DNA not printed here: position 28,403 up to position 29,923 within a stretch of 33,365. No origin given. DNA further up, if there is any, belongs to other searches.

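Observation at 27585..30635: HAD-IIA phosphatase / DHH-DHHA1 phosphoesterase / secreted beta-helix triad welded into a glycerophosphodiester importer operon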

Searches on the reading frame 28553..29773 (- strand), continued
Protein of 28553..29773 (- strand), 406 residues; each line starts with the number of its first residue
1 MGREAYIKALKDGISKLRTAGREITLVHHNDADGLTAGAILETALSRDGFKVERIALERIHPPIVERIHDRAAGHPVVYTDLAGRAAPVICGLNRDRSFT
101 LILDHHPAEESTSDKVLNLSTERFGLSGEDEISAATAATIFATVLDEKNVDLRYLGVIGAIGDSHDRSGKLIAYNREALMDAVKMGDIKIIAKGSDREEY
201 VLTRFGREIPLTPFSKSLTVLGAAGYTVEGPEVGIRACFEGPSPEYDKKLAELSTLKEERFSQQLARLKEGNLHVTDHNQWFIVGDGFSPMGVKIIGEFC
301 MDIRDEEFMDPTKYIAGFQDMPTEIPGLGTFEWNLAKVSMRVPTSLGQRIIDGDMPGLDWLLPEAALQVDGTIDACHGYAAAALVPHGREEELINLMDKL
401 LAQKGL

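Call 43: search_protein_families(library=pfam, proteins=[L044:1532-2404:-, L044:2574-3392:+, L044:5172-6461:+, L044:6466-7302:+, L044:7299-8102:+, L044:9180-9989:+, L044:11225-12325:+, L044:12328-13152:-, L051:5789-7186:+, L051:11228-12661:-], max_evalue=0.001)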
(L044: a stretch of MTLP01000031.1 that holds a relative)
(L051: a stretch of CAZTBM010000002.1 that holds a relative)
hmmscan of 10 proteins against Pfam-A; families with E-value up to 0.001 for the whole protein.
L044:1532-2404:- (290 aa): 10 families
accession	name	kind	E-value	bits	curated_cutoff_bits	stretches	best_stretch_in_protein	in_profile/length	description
PF02129.25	Peptidase_S15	-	1.1e-17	65.1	23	1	83-176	36-128/262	X-Pro dipeptidyl-peptidase (S15 family)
PF12146.15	Hydrolase_4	-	2.6e-16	60.1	27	1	69-184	4-117/239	Serine aminopeptidase, S33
PF00326.27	Peptidase_S9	-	7.5e-13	48.9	22.6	1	94-290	9-210/213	Prolyl oligopeptidase family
PF00561.26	Abhydrolase_1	-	1e-12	48.7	25.8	1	71-187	2-117/245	alpha/beta hydrolase fold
PF12697.13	Abhydrolase_6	-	7e-11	43.6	26.3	1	75-194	4-111/217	Alpha/beta hydrolase family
PF01738.24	DLH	-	1.6e-08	34.9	21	0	124-168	76-121/217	Dienelactone hydrolase family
PF20434.5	BD-FAE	-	4e-07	30.2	26.8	0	72-161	16-107/215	BD-FAE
PF20408.4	Abhydrolase_11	-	2.1e-06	28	27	0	70-165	3-97/193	Alpha/beta hydrolase domain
PF03959.19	FSH1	-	0.00026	21.2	21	0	124-254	81-189/211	Serine hydrolase (FSH1)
PF05057.20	DUF676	-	0.00044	20.3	20.3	0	72-163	8-97/217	Putative serine esterase (DUF676)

L044:2574-3392:+ (272 aa): 1 family
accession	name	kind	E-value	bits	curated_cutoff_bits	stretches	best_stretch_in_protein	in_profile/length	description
PF03009.23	GDPD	-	5.5e-38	131.9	23.6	1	35-260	1-243/244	Glycerophosphoryl diester phosphodiesterase family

L044:5172-6461:+ (429 aa): 3 families
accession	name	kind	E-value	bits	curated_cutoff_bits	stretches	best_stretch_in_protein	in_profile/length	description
PF13416.11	SBP_bac_8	-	1.1e-24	88.1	27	1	79-373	2-266/279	Bacterial extracellular solute-binding protein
PF01547.30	SBP_bac_1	-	8.3e-21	75.7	26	1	74-356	6-306/307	Bacterial extracellular solute-binding protein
PF13531.11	SBP_bac_11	-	0.00044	20.5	25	0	195-358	90-220/227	Bacterial extracellular solute-binding protein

L044:6466-7302:+ (278 aa): 1 family
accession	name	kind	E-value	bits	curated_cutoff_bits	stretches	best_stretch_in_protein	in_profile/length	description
PF00528.27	BPD_transp_1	-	4.4e-11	43.3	26.4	1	75-268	3-178/184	Binding-protein-dependent transport system inner membrane component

L044:7299-8102:+ (267 aa): 1 family
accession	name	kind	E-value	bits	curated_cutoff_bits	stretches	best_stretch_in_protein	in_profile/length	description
PF00528.27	BPD_transp_1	-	1.7e-18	67.5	26.4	1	95-246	13-167/184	Binding-protein-dependent transport system inner membrane component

L044:9180-9989:+ (269 aa): 6 families
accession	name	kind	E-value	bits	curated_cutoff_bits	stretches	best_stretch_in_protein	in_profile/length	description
PF13344.12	Hydrolase_6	-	5.6e-32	110.2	27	1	6-105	1-100/101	Haloacid dehalogenase-like hydrolase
PF13242.12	Hydrolase_like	-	6.5e-24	84.1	22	1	188-264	2-74/75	HAD-hyrolase-like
PF00702.32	Hydrolase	-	1.2e-22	81.7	26.4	1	3-228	1-191/191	haloacid dehalogenase-like hydrolase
PF13419.12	HAD_2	-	2.9e-14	54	23.8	1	179-234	124-178/178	Haloacid dehalogenase-like hydrolase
PF03767.20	Acid_phosphat_B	-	7.4e-07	29.3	27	1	16-95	117-195/230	HAD superfamily, subfamily IIIB (Acid phosphatase)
PF08282.18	Hydrolase_3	-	0.00045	20.5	20.9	0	6-57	1-53/255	haloacid dehalogenase-like hydrolase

L044:11225-12325:+ (366 aa): 6 families
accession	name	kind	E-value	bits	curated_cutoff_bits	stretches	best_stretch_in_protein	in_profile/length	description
PF07479.19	NAD_Gly3P_dh_C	-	1.4e-33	116.5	25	1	199-352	1-138/142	NAD-dependent glycerol-3-phosphate dehydrogenase C-terminus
PF01210.29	NAD_Gly3P_dh_N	-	1.7e-27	96.8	23.1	1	16-179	2-157/158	NAD-dependent glycerol-3-phosphate dehydrogenase N-terminus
PF02558.23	ApbA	-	2e-07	31.2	22.2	1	16-123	1-104/150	Ketopantoate reductase PanE/ApbA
PF03807.23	F420_oxidored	-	7.6e-06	26.9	21.6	1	16-120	2-93/94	NADP oxidoreductase coenzyme F420-dependent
PF03446.21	NAD_binding_2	-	9.9e-05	22.8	21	1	16-118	2-92/161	NAD binding domain of 6-phosphogluconate dehydrogenase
PF20618.3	GPD_NAD_C_bact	-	0.00012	22.9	27.6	1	265-319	1-51/66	Bacterial GPD, NAD-dependent C-terminal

L044:12328-13152:- (274 aa): 0 families

L051:5789-7186:+ (465 aa): 2 families
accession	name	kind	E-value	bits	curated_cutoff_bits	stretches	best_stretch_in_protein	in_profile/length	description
PF00370.27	FGGY_N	-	6.7e-33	114.7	28.8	1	56-230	68-242/245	FGGY family of carbohydrate kinases, N-terminal domain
PF02782.22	FGGY_C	-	2.8e-19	70.1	27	1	247-418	6-194/198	FGGY family of carbohydrate kinases, C-terminal domain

L051:11228-12661:- (477 aa): 1 family
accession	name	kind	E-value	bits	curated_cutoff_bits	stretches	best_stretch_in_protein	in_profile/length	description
PF00206.25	Lyase_1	-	2.2e-44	152.6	27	1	14-295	8-308/312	Lyase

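Call 49: search_protein_families(library=ncbifam, proteins=[L005:5253-6566:+, L005:4376-5197:+], max_evalue=0.00001)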
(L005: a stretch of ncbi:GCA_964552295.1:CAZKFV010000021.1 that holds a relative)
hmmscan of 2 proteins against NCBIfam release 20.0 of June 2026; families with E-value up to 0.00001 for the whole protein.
L005:5253-6566:+ (437 aa): 2 families
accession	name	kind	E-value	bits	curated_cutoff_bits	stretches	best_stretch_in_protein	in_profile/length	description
NF008211.0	PRK10974.1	equivalog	9e-57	192.6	411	1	7-423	9-426/439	sn-glycerol-3-phosphate ABC transporter substrate-binding protein UgpB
TIGR03850.1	bind_CPR_0540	equivalog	6e-06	25.1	299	0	131-413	148-420/437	carbohydrate ABC transporter substrate-binding protein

L005:4376-5197:+ (273 aa): 10 families
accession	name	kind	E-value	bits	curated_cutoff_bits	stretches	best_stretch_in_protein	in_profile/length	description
NF040755.1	AgaR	equivalog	1.3e-61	207.9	260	1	15-263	4-254/256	transcriptional repressor AgaR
NF041397.1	TranRegGlpR_Halo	equivalog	1e-60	205.5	300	1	13-264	1-251/253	HTH-type transcriptional regulator GlpR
NF007316.0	PRK09802.1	equivalog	1.6e-54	184.9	351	1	6-262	6-264/269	DeoR family transcriptional regulator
NF007753.1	PRK10434.1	equivalog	5.1e-45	154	350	1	15-262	3-250/253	glucitol operon DNA-binding transcriptional repressor SrlR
NF040890.1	trans_reg_YgbI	equivalog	3.4e-42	144.7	400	1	13-262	1-249/253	DNA-binding transcriptional repressor YgbI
NF008154.0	PRK10906.1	equivalog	5.8e-38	130.6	331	1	17-262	5-249/252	DeoR/GlpR family transcriptional regulator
NF007961.0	PRK10681.1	equivalog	8.6e-32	110.5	244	1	16-262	6-250/252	DNA-binding transcriptional repressor DeoR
NF040887.2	trans_reg_YciT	exception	1.4e-31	110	450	1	17-263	3-244/246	DNA-binding transcriptional regulator YciT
NF007720.0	PRK10411.1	equivalog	8.5e-27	94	259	1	16-246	3-234/243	L-fucose operon activator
NF010034.0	PRK13509.1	equivalog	2.2e-25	89.5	244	1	16-264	4-250/251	HTH-type transcriptional regulator UlaR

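Call 50: search_protein_representatives(alignment_id=A2)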
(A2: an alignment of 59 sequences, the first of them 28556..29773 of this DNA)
Query: 59 sequences, 405 profile positions. Proteins with E-value up to 0.001 (for the whole library): 1535; up to 1e-10: 954; up to 1e-30: 172. The best 150 are listed.
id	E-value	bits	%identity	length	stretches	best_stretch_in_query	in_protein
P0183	3.5e-197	671.4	-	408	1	1-403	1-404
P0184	2.2e-151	520.6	-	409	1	1-402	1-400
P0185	5.3e-122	423.8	-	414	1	4-402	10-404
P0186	2.5e-121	421.6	-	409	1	4-403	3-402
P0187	1.5e-112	392.7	-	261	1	147-401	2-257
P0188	4.4e-107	374.7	-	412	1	5-403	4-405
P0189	4.2e-106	371.4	-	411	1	6-403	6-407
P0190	7.5e-104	364.0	-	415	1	9-403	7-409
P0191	1.3e-103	363.3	-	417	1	17-400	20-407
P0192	7.0e-99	347.7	-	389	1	22-400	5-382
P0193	2.5e-96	339.3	-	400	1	9-396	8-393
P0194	1.4e-94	333.5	-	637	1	4-403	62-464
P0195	4.0e-93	328.7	-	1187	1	4-402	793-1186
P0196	7.1e-92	324.6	-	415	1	3-401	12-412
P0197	6.1e-89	314.9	-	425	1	4-403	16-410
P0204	4.2e-84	299.0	-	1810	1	20-402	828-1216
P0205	8.0e-84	298.1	-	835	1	6-401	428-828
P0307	6.6e-48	179.8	-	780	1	14-399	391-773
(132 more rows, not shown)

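Call 51: search_protein_families(library=pfam, proteins=[P0194, P0195, P0204, P0205, P0307], max_evalue=0.0001)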
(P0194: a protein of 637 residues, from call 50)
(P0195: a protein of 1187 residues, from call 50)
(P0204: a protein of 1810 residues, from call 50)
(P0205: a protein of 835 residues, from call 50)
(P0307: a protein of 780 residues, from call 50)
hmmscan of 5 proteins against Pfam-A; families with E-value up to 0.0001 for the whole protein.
P0194 (637 aa): 1 family
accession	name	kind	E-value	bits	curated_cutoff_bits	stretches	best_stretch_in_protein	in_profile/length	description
PF01368.27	DHH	-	7.5e-09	36.4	28.1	1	83-209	2-107/125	DHH family, N-terminal domain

P0195 (1187 aa): 3 families
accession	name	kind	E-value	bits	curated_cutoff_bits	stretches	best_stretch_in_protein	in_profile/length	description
PF00136.26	DNA_pol_B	-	3.4e-65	221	23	1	367-760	5-452/453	DNA polymerase family B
PF03104.25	DNA_pol_B_exo1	-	1.3e-15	57.9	23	1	107-287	3-230/242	DNA polymerase family B, exonuclease domain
PF01368.27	DHH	-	4.3e-09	37.2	28.1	1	817-948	5-124/125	DHH family, N-terminal domain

P0204 (1810 aa): 10 families
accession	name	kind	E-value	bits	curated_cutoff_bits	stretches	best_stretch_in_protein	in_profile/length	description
PF01266.30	DAO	-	5.6e-46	158.1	27.9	1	1246-1620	1-322/353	FAD dependent oxidoreductase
PF13344.12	Hydrolase_6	-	3e-28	98.2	27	1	398-497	2-101/101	Haloacid dehalogenase-like hydrolase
PF00702.32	Hydrolase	-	1.4e-19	71.6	26.4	1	395-612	2-191/191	haloacid dehalogenase-like hydrolase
PF13242.12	Hydrolase_like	-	1.5e-19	70.1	22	1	572-644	2-74/75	HAD-hyrolase-like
PF16901.10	DAO_C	-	7.2e-19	68.3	31.4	1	1661-1789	26-124/126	C-terminal domain of alpha-glycerophosphate oxidase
PF12831.13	FAD_oxidored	-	3.4e-10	40.2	27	1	1246-1283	1-38/416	FAD dependent oxidoreductase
PF13419.12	HAD_2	-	4.9e-10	40.3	23.8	1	569-618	130-178/178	Haloacid dehalogenase-like hydrolase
PF01368.27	DHH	-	5.1e-09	36.9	28.1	1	833-955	3-104/125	DHH family, N-terminal domain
PF00890.30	FAD_binding_2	-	1.9e-08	34.4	20.4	1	1246-1287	1-42/414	FAD binding domain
PF07992.20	Pyr_redox_2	-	1.9e-05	24.7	26.1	0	1246-1282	2-39/291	Pyridine nucleotide-disulphide oxidoreductase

P0205 (835 aa): 5 families
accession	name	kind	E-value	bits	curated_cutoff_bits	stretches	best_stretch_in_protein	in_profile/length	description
PF13344.12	Hydrolase_6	-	3.1e-22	79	27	1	16-115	2-101/101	Haloacid dehalogenase-like hydrolase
PF13242.12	Hydrolase_like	-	2e-20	72.9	22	1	190-261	2-73/75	HAD-hyrolase-like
PF00702.32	Hydrolase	-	9.2e-13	49.5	26.4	1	13-230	2-191/191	haloacid dehalogenase-like hydrolase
PF13419.12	HAD_2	-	1.1e-08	35.8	23.8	1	187-236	130-178/178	Haloacid dehalogenase-like hydrolase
PF01368.27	DHH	-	1e-06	29.5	28.1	1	447-558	2-93/125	DHH family, N-terminal domain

P0307 (780 aa): 1 family
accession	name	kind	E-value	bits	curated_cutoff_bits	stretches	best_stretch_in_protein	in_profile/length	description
PF01368.27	DHH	-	6.5e-07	30.1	28.1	1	405-505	5-92/125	DHH family, N-terminal domain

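Call 54: list_cluster_members(proteins=[P0204, P0205, P0194, P0195, window:28556-29773:-])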
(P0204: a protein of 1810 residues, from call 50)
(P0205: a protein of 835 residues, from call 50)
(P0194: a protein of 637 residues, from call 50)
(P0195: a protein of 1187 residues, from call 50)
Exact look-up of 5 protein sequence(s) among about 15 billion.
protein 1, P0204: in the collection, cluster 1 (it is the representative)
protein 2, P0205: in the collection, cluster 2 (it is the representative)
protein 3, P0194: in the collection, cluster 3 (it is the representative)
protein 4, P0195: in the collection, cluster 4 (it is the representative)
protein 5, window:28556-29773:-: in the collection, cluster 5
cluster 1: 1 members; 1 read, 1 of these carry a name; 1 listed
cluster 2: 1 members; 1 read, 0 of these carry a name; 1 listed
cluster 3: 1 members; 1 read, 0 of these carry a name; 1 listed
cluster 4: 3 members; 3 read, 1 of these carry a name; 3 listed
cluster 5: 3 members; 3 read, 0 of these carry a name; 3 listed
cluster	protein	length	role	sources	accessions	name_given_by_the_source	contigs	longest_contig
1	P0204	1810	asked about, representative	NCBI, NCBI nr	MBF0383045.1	MAG: FAD-dependent oxidoreductase [Magnetococcales bacterium] | FAD-dependent oxidoreductase [Magnetococcales bacterium]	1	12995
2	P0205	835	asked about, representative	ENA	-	-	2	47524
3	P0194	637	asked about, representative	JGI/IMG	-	-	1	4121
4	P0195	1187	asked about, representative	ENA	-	-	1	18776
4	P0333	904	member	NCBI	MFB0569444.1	MAG: DNA-directed DNA polymerase, partial [Nitrososphaeria archaeon]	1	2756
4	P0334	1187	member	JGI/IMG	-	-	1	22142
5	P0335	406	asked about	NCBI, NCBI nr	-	-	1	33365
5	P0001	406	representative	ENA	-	-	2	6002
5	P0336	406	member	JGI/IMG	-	-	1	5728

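Call 58: find_encoding_contigs(protein=P0204, flank=8000, max_places=1)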
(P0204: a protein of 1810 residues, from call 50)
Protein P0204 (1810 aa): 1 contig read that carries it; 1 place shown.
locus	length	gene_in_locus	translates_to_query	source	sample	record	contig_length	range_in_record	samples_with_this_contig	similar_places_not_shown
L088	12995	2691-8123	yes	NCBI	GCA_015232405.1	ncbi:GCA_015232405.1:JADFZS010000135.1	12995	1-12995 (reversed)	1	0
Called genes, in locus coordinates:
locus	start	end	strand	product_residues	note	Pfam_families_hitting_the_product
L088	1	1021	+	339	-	PF00672:HAMP, PF02518:HATPase_c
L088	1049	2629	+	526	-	PF11849:DUF3369, PF13487:HD_5, PF01966:HD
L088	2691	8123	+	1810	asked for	PF00702:Hydrolase, PF13344:Hydrolase_6, PF13419:HAD_2 (weak), PF13242:Hydrolase_like, PF01368:DHH, PF01266:DAO, PF12831:FAD_oxidored, PF16901:DAO_C, +2 more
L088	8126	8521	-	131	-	PF01850:PIN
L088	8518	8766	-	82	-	PF04014:MazE_antitoxin, PF15937:PrlF_antitoxin (weak)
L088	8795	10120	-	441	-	PF02463:SMC_N, PF13304:AAA_21, PF13175:AAA_15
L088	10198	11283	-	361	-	PF03033:Glyco_transf_28, PF04101:Glyco_tran_28_C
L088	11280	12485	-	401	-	PF01098:FTSW_RODA_SPOVE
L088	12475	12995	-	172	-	PF02875:Mur_ligase_C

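Call 59: find_encoding_contigs(protein=P0205, flank=8000, max_places=1)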
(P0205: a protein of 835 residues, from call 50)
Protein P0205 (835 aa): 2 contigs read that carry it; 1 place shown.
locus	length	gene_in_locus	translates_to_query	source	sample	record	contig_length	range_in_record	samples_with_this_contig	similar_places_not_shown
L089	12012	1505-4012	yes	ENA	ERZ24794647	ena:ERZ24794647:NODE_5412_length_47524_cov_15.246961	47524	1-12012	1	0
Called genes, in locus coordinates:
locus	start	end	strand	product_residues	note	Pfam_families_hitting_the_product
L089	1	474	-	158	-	?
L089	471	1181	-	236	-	-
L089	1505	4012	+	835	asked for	PF00702:Hydrolase, PF13344:Hydrolase_6, PF13419:HAD_2, PF13242:Hydrolase_like, PF01368:DHH (weak)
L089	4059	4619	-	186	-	-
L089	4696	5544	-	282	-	-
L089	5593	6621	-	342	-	-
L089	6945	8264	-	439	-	-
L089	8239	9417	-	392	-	PF06832:BiPBP_C (faint), PF17957:Big_7, PF19077:Big_13 (faint), PF16355:DUF4982 (faint), PF17957:Big_7 (weak)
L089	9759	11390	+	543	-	PF00069:Pkinase, PF07714:PK_Tyr_Ser-Thr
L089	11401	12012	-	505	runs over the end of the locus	PF07992:Pyr_redox_2 (faint), PF12831:FAD_oxidored (faint), PF00732:GMC_oxred_N, PF05199:GMC_oxred_C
